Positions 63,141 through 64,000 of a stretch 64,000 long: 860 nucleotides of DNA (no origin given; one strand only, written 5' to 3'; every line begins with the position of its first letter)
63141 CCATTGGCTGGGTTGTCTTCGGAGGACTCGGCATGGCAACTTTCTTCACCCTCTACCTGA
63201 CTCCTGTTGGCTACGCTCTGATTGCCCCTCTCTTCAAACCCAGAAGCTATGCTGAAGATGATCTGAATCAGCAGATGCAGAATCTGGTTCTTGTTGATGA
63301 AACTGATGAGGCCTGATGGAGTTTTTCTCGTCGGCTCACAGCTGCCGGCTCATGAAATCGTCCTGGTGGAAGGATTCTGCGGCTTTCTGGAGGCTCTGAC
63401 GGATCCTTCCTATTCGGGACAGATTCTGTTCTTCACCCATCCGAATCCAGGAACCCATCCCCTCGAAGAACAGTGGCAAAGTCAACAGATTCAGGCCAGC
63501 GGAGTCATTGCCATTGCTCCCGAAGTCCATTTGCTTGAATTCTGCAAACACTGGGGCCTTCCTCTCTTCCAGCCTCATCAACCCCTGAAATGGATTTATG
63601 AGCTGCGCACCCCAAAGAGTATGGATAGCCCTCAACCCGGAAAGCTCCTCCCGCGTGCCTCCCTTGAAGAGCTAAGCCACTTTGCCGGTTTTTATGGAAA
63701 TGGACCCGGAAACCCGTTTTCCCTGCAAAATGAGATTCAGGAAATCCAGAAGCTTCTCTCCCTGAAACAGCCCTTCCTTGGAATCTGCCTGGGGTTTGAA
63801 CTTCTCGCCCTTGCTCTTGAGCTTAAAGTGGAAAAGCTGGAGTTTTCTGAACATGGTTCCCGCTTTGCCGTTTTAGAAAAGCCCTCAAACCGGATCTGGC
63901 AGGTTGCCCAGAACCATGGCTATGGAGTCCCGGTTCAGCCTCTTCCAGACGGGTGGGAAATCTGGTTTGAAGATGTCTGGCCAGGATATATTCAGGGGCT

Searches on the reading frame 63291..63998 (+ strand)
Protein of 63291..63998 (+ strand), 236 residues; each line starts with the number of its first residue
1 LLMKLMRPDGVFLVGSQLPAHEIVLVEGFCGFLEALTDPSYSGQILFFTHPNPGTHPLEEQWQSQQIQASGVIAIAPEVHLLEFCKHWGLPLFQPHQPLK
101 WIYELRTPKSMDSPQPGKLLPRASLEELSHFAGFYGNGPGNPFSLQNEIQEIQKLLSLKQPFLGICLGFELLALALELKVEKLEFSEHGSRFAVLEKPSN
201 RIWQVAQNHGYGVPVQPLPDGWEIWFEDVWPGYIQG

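Call 56: search_protein_families(library=pfam, proteins=[window:63291-63998:+], max_evalue=0.0001)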
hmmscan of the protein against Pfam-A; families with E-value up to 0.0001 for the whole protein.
window:63291-63998:+ (236 aa): 2 families
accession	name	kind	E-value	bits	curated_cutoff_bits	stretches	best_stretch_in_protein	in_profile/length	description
PF00117.34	GATase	-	6.3e-17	62.3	22.8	1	136-227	49-147/190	Glutamine amidotransferase class-I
PF00988.28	CPSase_sm_chain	-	2.6e-11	43.8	27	1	20-74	21-76/126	Carbamoyl-phosphate synthase small chain, CPSase domain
